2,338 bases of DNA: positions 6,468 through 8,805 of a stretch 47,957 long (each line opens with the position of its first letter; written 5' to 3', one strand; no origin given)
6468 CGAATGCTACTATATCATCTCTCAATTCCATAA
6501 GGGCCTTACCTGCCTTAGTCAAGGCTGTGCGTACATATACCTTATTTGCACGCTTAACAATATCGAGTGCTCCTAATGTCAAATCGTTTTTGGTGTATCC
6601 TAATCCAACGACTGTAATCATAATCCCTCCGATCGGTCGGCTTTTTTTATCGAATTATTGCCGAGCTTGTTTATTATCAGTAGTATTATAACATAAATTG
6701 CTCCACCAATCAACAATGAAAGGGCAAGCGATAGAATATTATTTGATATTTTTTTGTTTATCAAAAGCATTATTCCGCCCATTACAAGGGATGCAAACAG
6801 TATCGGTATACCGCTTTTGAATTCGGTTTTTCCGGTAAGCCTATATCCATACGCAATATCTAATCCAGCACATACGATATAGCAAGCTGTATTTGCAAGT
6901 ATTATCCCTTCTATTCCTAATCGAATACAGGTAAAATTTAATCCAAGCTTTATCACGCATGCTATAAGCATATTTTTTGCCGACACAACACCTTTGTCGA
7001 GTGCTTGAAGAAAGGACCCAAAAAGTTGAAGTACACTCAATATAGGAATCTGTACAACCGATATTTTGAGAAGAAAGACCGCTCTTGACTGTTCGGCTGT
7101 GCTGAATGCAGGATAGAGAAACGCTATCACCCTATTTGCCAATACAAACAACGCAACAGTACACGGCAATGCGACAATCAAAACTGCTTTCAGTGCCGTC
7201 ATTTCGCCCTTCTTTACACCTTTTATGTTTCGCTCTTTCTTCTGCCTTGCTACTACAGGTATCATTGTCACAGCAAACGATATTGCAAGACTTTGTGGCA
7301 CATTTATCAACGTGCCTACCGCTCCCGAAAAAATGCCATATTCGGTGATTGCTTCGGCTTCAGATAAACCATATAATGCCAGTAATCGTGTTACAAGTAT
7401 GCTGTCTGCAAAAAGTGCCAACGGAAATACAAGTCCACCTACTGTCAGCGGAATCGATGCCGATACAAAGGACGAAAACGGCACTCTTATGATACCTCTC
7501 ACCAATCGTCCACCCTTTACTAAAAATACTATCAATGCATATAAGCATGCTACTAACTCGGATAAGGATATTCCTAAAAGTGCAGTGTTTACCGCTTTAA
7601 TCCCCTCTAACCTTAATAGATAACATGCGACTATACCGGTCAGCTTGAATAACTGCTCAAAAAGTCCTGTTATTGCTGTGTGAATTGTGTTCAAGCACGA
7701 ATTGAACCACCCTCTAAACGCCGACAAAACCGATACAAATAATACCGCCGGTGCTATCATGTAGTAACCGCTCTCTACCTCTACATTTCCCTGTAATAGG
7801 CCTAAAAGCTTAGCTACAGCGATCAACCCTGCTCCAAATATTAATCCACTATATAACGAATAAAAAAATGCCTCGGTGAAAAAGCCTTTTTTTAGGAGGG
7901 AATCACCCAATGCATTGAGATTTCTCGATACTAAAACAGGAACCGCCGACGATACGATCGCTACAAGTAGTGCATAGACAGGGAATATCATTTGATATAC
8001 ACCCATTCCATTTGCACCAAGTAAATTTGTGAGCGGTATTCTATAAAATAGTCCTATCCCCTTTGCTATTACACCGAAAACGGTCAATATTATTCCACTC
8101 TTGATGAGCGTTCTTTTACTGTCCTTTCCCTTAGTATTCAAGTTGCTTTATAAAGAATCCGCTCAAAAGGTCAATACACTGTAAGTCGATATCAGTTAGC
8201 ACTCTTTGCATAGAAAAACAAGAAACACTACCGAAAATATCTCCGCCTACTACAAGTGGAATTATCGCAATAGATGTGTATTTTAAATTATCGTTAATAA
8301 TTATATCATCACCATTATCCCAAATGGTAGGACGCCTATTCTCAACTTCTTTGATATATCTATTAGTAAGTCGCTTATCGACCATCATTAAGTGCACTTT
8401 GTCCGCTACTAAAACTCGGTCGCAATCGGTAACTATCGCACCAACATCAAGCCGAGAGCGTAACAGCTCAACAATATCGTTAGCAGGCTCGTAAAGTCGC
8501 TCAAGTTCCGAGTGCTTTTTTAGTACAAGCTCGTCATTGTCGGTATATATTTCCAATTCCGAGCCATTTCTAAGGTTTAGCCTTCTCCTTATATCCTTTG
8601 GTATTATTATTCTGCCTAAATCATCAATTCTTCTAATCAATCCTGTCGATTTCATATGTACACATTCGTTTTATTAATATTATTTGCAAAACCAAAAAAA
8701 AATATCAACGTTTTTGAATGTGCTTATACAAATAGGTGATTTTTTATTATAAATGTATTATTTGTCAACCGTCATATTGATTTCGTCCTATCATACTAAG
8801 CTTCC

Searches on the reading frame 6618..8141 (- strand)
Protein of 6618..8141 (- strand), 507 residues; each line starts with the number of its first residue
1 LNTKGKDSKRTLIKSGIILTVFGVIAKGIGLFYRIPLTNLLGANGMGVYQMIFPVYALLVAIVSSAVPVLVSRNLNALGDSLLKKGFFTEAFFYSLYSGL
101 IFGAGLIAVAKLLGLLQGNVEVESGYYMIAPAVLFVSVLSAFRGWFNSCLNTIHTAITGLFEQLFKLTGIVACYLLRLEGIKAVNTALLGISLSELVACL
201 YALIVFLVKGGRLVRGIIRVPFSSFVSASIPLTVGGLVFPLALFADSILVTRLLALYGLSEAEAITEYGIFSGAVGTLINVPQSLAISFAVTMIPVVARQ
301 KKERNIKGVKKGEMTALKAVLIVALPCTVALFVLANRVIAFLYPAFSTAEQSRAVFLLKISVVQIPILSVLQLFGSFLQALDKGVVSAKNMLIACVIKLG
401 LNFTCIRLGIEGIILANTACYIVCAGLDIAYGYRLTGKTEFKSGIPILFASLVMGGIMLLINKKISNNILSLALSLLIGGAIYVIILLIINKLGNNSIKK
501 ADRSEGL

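Call 7: search_protein_families(library=pfam, proteins=[window:6618-8141:-], max_evalue=0.01)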
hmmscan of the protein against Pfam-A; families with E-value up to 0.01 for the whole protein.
window:6618-8141:- (507 aa): 4 families
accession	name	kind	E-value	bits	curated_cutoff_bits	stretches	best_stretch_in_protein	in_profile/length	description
PF01943.22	Polysacc_synt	-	6e-19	69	28.2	1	13-299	2-272/274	Polysaccharide biosynthesis protein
PF03023.19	MurJ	-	1.5e-05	24.3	27.4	1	126-467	101-438/451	Lipid II flippase MurJ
PF01554.23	MatE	-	0.0011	19.1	24.9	1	280-403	39-160/161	MatE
PF20108.4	DUF6498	-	0.0021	17.8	23.7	1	69-163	55-151/207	Family of unknown function (DUF6498)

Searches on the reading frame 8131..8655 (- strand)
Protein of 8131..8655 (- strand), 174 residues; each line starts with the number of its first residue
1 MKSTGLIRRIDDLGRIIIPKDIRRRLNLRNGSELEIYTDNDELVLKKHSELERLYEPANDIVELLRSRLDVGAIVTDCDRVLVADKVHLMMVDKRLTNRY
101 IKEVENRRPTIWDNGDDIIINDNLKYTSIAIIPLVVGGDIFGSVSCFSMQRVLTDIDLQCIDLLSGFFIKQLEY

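Call 7: search_protein_families(library=pfam, proteins=[window:8131-8655:-], max_evalue=0.01)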
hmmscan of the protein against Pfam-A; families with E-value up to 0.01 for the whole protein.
window:8131-8655:- (174 aa): 3 families
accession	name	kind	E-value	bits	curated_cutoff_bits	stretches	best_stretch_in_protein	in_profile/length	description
PF04014.23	MazE_antitoxin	-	1.2e-11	44.9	24.7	1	7-49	1-44/48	Antidote-toxin recognition MazE, bacterial antitoxin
PF15714.11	SpoVT_C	-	2.3e-10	41.1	27.5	1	55-173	3-128/128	Stage V sporulation protein T C-terminal, transcription factor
PF01590.32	GAF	-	0.0012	19.8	22.4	1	61-163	2-124/133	GAF domain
